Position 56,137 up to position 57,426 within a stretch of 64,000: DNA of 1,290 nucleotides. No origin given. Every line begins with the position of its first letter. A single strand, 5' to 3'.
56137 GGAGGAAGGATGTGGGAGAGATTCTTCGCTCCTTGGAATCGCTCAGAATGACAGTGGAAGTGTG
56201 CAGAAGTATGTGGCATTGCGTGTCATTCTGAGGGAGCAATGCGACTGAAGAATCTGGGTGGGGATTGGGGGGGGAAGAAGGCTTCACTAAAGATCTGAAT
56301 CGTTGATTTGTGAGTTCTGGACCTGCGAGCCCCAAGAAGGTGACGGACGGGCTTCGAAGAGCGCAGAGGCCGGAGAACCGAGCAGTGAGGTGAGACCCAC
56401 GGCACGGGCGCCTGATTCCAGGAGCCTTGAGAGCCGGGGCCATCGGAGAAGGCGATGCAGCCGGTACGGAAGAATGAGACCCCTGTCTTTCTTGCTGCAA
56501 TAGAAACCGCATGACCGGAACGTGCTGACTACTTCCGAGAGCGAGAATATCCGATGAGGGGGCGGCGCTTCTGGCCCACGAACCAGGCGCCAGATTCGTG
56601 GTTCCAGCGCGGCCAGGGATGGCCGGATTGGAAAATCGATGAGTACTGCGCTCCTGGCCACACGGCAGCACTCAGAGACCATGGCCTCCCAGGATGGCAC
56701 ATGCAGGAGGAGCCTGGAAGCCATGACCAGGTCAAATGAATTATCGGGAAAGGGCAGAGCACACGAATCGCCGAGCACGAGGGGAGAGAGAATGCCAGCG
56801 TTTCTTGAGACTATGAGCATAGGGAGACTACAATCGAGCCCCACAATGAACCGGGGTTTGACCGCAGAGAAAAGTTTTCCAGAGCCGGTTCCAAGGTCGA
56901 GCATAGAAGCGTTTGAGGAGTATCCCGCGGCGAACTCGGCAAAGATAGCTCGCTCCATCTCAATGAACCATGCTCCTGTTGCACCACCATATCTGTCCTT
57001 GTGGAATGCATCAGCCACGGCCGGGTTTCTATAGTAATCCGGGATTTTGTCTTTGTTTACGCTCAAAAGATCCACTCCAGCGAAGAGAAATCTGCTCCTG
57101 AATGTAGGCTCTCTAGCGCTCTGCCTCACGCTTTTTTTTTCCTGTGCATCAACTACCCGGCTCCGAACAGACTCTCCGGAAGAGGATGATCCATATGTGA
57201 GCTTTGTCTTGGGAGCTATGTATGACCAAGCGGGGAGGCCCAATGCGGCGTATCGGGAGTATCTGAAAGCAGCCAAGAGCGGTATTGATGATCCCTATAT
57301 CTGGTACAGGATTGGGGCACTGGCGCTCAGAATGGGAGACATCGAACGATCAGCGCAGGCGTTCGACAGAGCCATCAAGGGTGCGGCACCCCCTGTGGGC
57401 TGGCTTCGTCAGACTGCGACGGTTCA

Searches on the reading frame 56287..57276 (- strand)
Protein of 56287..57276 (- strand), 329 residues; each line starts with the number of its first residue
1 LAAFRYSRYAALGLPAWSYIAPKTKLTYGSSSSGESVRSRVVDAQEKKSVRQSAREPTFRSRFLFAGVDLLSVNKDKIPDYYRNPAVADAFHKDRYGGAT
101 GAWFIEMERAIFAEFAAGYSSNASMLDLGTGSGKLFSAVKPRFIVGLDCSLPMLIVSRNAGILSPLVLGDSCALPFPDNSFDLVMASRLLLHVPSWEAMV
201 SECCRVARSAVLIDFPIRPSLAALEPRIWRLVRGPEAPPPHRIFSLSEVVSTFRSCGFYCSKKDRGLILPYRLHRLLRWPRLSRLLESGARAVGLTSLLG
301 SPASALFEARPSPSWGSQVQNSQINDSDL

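Call 54: search_protein_families(library=pfam, proteins=[window:56287-57276:-], max_evalue=0.0001)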
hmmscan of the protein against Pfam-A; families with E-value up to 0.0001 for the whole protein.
window:56287-57276:- (329 aa): 3 families
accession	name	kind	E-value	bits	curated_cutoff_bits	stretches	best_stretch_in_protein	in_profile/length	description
PF08241.18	Methyltransf_11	-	9.1e-15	55.5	21.2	1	126-209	1-89/95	Methyltransferase domain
PF13649.12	Methyltransf_25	-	4.8e-11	43.6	27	1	126-208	2-94/97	Methyltransferase domain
PF13847.12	Methyltransf_31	-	3.3e-05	24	27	1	120-209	2-103/145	Methyltransferase domain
